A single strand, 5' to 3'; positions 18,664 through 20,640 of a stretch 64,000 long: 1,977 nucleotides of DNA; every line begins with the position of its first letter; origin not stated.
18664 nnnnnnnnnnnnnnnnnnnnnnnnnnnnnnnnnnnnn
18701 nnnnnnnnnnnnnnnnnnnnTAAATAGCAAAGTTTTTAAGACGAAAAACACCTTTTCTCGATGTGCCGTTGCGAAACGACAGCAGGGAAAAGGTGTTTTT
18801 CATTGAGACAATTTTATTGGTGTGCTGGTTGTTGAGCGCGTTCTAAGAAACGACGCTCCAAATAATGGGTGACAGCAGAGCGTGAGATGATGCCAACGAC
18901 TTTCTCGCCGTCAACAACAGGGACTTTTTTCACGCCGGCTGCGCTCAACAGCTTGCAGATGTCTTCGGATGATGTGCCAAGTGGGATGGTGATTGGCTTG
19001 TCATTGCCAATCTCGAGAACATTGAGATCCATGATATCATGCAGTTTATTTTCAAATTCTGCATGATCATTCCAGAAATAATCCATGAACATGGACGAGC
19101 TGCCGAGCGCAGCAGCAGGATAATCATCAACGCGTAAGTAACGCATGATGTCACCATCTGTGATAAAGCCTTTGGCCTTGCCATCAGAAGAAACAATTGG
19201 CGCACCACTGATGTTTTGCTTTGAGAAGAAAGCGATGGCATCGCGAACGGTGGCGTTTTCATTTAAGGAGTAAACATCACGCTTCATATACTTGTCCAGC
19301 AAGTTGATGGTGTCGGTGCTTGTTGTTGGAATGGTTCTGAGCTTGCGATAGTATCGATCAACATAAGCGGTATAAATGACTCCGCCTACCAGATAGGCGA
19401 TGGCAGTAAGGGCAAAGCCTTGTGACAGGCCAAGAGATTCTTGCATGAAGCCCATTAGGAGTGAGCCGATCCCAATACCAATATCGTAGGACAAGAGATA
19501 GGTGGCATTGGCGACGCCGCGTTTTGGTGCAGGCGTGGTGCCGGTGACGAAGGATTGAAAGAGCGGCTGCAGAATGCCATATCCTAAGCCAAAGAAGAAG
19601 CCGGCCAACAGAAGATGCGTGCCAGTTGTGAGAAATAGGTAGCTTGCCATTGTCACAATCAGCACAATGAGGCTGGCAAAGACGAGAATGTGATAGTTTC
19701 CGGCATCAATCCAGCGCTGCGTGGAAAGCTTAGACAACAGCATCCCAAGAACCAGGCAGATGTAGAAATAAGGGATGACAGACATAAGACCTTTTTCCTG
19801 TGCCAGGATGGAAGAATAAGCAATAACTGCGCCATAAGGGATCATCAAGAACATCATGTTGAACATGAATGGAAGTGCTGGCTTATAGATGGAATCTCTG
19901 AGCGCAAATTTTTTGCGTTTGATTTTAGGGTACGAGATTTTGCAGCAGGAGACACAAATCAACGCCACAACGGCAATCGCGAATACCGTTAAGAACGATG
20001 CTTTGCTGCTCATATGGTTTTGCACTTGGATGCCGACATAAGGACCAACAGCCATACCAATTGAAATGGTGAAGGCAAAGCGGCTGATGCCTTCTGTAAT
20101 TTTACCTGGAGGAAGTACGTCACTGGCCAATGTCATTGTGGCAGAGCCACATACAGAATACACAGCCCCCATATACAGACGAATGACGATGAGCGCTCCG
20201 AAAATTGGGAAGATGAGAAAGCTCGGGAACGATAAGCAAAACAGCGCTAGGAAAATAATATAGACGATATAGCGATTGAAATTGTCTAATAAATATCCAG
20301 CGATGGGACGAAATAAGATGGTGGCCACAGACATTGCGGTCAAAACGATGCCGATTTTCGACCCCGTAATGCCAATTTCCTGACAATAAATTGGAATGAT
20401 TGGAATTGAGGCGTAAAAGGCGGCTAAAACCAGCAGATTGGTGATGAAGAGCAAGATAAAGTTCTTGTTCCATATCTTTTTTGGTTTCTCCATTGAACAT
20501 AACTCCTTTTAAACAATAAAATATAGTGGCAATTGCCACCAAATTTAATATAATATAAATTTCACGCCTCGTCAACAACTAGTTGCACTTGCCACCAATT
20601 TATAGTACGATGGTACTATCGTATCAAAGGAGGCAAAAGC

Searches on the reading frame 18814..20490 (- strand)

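Call 67: search_protein_families(library=ncbifam, proteins=[window:18814-20490:-], max_evalue=0.001)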
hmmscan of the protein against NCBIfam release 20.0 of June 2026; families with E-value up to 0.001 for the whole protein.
window:18814-20490:- (558 aa): 25 families
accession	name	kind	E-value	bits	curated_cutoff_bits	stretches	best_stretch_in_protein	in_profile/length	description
NF003477.0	PRK05122.1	subfamily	2e-12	46.5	374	1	18-379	26-393/404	MFS transporter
TIGR00880.1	2_A_01_02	superfamily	3.4e-12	46.7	131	1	47-182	1-136/141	multidrug resistance protein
NF002921.0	PRK03545.1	equivalog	1.5e-11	43.9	401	1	13-383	17-390/396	sugar transporter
NF047574.1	opine_export_Sa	equivalog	2.1e-11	43.5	235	1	9-376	6-385/388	staphylopine family metallophore export MFS transporter CntE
TIGR00893.1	2A0114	subfamily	1.2e-08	34.4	395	1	37-180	22-165/399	D-galactonate transporter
NF011447.0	PRK14869.2-3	equivalog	4.1e-08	32.3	522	1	399-452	70-124/540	putative manganese-dependent inorganic diphosphatase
NF041552.1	TF_PrdR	equivalog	3.8e-07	28.8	795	0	481-549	63-130/577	sigma-54 dependent transcriptional regulator PrdR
TIGR00900.1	2A0121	subfamily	1.4e-06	28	319.6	1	11-321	1-331/364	H+ Antiporter protein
TIGR01186.1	proV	subfamily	1.5e-06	27.6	326.6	0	490-544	303-357/363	betaine/proline/choline family ABC transporter ATP-binding protein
TIGR00711.1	efflux_EmrB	subfamily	1.6e-06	27.2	230.2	1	8-149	254-400/485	DHA2 family efflux MFS transporter permease subunit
NF011449.0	PRK14869.2-5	equivalog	2e-06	27.2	411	1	402-545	73-206/451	putative manganese-dependent inorganic diphosphatase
NF009048.0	PRK12382.1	subfamily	2.4e-06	26.6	364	1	22-373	28-385/392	arabinose transporter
TIGR00881.1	2A0104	subfamily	1.3e-05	24.4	407.75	0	34-184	20-172/379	phosphoglycerate transporter protein PgtP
TIGR00899.1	2A0120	subfamily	2.9e-05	23.3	522.3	1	8-181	198-371/375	sugar efflux transporter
NF000218.1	FexA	exception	5.8e-05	21.9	900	1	24-180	34-192/475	chloramphenicol/florfenicol efflux MFS transporter FexA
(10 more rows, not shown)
